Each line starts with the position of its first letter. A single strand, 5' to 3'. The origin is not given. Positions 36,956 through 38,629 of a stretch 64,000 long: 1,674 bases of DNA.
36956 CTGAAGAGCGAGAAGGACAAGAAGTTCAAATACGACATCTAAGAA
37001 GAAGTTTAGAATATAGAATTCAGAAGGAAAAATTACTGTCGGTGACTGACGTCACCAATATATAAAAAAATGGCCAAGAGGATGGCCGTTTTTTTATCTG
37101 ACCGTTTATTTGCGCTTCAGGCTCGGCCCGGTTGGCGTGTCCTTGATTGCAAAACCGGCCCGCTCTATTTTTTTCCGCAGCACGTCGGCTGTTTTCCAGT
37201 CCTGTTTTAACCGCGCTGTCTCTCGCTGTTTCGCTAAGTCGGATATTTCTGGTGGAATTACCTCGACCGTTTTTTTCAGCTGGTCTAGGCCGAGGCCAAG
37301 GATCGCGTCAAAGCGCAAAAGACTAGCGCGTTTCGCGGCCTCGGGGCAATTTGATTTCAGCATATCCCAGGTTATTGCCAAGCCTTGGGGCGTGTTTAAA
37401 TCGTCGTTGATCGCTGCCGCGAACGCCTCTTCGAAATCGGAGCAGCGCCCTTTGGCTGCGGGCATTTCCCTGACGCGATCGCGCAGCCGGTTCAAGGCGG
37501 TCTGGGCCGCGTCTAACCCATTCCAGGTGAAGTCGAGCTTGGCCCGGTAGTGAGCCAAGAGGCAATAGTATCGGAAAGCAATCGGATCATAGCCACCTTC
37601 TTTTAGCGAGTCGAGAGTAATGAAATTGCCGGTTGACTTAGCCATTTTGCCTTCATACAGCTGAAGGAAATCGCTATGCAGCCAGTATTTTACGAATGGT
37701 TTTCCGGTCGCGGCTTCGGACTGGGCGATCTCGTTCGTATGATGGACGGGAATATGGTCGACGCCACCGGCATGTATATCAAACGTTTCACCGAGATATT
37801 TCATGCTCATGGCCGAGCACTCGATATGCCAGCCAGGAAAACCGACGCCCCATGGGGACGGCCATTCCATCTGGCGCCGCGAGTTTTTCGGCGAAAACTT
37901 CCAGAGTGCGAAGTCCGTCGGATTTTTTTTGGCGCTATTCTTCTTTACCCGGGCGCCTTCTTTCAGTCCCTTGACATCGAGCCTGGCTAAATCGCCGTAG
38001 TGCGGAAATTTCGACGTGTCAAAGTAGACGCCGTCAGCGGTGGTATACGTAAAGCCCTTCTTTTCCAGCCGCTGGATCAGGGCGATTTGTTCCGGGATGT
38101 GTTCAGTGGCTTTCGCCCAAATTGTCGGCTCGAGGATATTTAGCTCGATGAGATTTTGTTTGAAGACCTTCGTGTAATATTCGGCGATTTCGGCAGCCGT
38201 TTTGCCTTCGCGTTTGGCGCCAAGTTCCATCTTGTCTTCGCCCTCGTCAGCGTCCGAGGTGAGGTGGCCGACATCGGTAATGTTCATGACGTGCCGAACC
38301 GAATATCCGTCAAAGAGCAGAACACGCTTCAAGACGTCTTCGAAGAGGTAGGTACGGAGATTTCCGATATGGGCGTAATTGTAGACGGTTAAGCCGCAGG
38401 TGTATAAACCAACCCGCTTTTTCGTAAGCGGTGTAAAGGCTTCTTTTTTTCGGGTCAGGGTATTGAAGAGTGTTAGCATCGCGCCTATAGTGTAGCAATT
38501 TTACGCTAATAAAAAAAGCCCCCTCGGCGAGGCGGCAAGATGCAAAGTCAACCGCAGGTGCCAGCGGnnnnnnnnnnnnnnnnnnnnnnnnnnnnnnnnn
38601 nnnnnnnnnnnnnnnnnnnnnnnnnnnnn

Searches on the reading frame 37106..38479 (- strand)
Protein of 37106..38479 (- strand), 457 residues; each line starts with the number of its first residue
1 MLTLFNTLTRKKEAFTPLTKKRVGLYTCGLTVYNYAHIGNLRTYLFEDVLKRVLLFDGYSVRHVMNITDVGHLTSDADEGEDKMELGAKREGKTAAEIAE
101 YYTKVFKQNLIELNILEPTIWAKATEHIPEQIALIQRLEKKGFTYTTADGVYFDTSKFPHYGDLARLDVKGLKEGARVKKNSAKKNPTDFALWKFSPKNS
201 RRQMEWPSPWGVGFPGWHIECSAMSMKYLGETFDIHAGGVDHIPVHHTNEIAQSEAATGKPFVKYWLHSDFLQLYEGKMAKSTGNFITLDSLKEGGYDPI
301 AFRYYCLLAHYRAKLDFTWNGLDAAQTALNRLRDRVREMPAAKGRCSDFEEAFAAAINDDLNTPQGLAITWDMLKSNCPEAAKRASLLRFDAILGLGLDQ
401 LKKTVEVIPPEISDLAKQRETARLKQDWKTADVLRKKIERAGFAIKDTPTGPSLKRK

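Call 35: search_protein_families(library=pfam, proteins=[window:37106-38479:-], max_evalue=0.001)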
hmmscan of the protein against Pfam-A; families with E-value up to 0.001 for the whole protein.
window:37106-38479:- (457 aa): 5 families
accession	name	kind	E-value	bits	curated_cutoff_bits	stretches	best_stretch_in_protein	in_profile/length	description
PF01406.26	tRNA-synt_1e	-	7.6e-96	321.5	27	1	15-325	2-299/301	tRNA synthetases class I (C) catalytic domain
PF09334.17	tRNA-synt_1g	-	3.2e-12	46.4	20.1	2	28-163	5-132/391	tRNA synthetases class I (M)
PF23493.1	CysS_C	-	3e-05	24.5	23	1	408-449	4-45/51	Cysteinyl-tRNA ligase anticodon binding domain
PF01921.24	tRNA-synt_1f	-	0.00019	20.9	27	0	226-334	228-337/360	tRNA synthetases class I (K)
PF09190.17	DALR_2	-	0.00041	21.3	22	0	352-375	1-24/57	DALR domain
